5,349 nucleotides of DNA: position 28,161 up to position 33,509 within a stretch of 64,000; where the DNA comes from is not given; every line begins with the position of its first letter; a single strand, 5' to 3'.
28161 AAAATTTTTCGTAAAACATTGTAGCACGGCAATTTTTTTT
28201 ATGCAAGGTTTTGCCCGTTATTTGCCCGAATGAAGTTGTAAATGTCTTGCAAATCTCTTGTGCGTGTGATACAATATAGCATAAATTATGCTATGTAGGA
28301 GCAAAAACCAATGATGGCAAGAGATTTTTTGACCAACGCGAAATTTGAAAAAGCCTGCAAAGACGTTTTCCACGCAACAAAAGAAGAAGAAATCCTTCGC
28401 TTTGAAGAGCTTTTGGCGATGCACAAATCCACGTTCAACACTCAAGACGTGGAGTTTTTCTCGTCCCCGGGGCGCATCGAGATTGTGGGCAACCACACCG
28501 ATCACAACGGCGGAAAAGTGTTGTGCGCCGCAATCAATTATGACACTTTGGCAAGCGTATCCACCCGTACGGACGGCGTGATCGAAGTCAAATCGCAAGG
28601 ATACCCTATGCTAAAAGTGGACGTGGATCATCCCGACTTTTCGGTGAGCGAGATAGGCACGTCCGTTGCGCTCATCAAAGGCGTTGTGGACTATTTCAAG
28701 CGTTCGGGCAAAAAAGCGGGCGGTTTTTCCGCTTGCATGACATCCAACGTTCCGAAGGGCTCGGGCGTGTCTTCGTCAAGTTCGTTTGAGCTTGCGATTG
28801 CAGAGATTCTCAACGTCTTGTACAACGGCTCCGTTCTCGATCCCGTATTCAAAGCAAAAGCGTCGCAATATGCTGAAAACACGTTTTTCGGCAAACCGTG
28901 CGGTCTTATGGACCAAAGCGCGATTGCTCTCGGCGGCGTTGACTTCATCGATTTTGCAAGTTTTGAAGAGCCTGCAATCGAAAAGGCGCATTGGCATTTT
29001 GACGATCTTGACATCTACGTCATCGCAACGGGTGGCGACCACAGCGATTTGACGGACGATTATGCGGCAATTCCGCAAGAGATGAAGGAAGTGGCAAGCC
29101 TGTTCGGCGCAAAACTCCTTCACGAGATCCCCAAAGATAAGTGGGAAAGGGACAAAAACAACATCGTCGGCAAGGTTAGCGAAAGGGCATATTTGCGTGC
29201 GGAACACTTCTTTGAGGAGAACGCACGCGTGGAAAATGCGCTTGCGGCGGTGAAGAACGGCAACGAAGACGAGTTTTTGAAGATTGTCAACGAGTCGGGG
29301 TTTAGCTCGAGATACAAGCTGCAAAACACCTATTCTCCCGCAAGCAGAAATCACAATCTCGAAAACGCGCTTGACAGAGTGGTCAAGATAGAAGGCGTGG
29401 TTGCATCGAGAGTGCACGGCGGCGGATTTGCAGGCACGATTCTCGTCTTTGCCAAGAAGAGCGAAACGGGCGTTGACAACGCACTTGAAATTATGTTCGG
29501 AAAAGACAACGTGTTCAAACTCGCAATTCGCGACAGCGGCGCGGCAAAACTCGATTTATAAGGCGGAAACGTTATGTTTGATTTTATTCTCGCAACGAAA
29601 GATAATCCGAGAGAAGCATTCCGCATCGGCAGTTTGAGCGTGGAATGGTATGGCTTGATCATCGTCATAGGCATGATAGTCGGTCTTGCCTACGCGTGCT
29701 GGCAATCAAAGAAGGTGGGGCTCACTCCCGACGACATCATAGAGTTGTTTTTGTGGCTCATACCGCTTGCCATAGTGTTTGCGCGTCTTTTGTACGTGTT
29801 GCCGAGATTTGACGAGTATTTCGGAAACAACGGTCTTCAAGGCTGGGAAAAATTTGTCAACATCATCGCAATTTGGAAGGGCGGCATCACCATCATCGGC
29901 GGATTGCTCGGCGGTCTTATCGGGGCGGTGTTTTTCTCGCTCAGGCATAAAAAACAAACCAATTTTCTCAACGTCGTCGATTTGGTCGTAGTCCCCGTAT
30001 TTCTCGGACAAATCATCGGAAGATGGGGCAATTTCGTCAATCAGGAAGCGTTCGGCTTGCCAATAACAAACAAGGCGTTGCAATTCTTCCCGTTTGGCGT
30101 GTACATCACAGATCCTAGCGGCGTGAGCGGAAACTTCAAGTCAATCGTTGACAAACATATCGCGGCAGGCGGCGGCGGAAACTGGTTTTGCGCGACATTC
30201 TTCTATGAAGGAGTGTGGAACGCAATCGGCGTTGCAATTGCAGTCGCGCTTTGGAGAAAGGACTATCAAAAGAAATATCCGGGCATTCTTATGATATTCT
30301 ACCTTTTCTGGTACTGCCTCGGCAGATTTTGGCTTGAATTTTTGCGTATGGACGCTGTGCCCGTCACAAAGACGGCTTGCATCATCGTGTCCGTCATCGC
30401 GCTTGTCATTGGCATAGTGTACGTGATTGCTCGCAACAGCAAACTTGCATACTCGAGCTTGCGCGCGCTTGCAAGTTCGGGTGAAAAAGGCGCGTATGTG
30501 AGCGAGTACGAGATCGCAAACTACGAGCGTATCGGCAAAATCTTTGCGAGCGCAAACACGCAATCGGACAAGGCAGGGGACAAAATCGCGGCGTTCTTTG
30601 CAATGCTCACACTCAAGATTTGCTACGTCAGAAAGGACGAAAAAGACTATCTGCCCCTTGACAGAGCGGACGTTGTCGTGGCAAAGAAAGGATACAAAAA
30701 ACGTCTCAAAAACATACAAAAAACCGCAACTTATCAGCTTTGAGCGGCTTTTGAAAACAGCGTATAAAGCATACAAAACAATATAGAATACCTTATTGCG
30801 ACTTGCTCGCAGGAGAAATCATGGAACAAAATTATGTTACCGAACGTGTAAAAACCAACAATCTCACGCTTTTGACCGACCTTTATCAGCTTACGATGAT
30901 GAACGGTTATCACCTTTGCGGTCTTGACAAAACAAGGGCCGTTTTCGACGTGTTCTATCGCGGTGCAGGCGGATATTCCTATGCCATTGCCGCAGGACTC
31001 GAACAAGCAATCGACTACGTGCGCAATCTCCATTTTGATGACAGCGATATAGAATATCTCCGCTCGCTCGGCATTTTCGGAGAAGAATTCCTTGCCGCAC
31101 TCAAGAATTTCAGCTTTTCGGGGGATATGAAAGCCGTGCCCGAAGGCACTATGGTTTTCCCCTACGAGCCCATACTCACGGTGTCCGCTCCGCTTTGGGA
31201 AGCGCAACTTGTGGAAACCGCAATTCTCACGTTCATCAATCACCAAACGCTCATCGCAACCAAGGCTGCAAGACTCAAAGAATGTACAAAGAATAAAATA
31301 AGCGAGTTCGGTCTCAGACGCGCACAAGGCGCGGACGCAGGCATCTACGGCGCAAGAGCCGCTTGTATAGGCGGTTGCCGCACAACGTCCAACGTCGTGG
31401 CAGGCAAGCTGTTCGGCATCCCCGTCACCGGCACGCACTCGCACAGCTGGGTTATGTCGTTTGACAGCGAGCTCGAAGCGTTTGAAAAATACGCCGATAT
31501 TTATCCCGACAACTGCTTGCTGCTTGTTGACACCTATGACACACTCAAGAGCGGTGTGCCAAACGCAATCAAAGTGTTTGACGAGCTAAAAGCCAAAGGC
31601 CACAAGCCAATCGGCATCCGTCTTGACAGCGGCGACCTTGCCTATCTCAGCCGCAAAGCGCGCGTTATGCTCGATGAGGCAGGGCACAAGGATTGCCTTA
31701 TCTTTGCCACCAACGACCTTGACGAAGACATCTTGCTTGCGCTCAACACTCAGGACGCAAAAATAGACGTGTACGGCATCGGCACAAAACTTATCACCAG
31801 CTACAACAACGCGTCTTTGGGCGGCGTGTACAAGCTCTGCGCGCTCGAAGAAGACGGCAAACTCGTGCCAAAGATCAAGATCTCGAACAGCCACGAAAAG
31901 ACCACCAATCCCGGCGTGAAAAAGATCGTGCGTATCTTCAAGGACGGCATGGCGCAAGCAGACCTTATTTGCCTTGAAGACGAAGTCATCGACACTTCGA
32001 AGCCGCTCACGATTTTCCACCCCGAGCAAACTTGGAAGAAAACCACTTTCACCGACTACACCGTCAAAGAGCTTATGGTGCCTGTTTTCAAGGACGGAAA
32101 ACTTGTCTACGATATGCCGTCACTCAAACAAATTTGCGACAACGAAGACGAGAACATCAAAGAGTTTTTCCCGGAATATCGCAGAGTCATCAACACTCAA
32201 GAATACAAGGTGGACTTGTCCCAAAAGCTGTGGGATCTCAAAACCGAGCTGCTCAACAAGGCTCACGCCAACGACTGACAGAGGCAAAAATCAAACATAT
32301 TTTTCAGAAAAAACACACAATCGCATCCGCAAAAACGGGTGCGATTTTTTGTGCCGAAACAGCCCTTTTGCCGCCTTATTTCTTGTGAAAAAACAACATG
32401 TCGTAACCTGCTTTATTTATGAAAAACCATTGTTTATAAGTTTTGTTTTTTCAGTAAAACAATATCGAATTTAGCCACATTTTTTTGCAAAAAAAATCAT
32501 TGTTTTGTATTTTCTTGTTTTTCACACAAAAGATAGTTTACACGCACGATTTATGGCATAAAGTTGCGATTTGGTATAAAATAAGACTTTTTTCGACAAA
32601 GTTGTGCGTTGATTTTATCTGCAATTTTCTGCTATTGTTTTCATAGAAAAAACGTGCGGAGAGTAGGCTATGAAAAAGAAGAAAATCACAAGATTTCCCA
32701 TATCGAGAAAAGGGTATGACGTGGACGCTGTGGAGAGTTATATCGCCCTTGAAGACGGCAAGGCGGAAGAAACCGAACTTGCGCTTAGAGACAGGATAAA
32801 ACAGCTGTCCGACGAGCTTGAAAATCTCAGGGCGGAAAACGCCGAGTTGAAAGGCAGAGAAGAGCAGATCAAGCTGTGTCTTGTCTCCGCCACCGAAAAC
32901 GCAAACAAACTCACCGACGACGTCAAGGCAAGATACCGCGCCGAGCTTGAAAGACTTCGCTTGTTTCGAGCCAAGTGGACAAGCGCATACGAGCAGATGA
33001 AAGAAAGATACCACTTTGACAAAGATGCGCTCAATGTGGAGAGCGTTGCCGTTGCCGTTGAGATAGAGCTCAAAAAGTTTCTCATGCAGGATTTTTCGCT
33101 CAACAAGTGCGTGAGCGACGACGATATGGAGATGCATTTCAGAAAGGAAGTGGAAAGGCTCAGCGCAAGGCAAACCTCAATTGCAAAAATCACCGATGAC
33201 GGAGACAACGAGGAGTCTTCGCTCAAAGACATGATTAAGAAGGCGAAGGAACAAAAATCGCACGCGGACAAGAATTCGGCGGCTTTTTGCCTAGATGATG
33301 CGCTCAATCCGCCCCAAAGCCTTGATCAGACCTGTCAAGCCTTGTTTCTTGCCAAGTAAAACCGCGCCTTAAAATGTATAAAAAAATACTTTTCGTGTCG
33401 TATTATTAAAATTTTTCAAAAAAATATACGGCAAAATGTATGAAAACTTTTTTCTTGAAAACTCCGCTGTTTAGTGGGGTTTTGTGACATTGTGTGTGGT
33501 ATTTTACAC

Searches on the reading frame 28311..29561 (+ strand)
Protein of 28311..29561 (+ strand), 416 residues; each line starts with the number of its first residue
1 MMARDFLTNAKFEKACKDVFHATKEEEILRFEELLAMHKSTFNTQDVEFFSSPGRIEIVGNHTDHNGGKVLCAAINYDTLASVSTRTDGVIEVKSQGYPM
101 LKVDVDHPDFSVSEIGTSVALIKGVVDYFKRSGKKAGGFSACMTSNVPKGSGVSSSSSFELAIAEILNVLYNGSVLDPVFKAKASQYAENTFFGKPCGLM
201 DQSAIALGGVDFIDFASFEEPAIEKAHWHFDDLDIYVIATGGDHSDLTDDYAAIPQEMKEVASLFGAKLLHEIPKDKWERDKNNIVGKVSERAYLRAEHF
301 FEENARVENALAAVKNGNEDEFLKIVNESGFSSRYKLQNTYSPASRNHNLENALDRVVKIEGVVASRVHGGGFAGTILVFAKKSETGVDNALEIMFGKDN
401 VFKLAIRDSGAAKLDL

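Call 43: search_protein_families(library=pfam, proteins=[window:28311-29561:+], max_evalue=0.001)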
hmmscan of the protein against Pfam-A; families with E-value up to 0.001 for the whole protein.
window:28311-29561:+ (416 aa): 2 families
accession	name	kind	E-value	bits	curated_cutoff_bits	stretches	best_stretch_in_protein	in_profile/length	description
PF10509.15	GalKase_gal_bdg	-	2.3e-17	62.7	23.1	1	38-84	3-48/49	Galactokinase galactose-binding signature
PF00288.32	GHMP_kinases_N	-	6.2e-15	55.6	22.3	1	121-209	2-87/87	GHMP kinases N terminal domain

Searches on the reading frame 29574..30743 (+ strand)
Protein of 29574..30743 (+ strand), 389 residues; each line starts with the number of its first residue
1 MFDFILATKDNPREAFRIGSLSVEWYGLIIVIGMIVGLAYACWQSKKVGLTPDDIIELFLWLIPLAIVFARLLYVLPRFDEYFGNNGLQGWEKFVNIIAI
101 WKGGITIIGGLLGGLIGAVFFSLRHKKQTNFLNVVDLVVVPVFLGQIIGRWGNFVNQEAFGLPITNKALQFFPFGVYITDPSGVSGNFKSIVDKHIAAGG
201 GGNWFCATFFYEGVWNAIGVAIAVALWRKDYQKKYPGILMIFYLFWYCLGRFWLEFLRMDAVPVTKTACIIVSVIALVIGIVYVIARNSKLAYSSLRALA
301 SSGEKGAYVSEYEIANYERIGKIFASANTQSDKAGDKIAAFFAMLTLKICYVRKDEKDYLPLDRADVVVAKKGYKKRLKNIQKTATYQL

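Call 43: search_protein_families(library=pfam, proteins=[window:29574-30743:+], max_evalue=0.001)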
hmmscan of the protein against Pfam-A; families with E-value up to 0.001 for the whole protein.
window:29574-30743:+ (389 aa): 1 family
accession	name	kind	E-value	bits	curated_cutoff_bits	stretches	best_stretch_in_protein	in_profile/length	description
PF01790.23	LGT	-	4.7e-57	193.5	24.9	1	14-285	2-239/240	Prolipoprotein diacylglyceryl transferase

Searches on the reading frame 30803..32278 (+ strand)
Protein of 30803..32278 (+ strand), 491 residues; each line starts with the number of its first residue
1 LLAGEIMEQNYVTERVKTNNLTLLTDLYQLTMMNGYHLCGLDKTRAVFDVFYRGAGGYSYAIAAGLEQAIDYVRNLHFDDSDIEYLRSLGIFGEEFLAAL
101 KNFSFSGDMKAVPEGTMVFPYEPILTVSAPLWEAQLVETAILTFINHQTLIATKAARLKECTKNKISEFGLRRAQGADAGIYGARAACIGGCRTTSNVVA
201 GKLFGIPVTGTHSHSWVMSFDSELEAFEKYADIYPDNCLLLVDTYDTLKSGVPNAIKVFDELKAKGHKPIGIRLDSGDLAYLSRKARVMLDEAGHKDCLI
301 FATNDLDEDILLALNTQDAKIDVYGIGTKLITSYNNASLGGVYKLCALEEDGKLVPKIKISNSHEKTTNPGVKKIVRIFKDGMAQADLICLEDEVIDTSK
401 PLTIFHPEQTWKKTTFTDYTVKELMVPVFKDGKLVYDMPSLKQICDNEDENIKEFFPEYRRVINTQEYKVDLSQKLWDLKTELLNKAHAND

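Call 43: search_protein_families(library=pfam, proteins=[window:30803-32278:+], max_evalue=0.001)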
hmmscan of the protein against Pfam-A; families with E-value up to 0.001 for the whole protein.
window:30803-32278:+ (491 aa): 4 families
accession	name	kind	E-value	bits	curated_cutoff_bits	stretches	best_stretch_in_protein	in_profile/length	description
PF17767.7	NAPRTase_N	-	7.3e-37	126.9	32.6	1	23-146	1-125/125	Nicotinate phosphoribosyltransferase (NAPRTase) N-terminal domain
PF17956.6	NAPRTase_C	-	2.9e-33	115.1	23.3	1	373-480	2-111/111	Nicotinate phosphoribosyltransferase C-terminal domain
PF04095.22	NAPRTase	-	6.1e-07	29.9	20.8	1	165-368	2-221/239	Nicotinate phosphoribosyltransferase (NAPRTase) family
PF02749.22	QRPTase_N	-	3.4e-05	24.4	27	0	95-147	31-80/82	Quinolinate phosphoribosyl transferase, N-terminal domain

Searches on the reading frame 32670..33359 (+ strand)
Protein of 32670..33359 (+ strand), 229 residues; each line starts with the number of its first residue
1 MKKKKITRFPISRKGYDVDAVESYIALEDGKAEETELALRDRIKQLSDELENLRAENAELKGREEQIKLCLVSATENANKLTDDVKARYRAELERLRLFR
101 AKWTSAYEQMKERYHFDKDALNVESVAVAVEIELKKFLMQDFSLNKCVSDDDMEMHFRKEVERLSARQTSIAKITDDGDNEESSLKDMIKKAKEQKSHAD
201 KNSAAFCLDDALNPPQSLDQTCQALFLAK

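Call 43: search_protein_families(library=pfam, proteins=[window:32670-33359:+], max_evalue=0.001)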
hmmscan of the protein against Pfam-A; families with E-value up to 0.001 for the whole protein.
window:32670-33359:+ (229 aa): 1 family
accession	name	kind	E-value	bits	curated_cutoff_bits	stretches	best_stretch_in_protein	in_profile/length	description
PF05103.18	DivIVA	-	0.00036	20.9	28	1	8-84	10-82/131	DivIVA protein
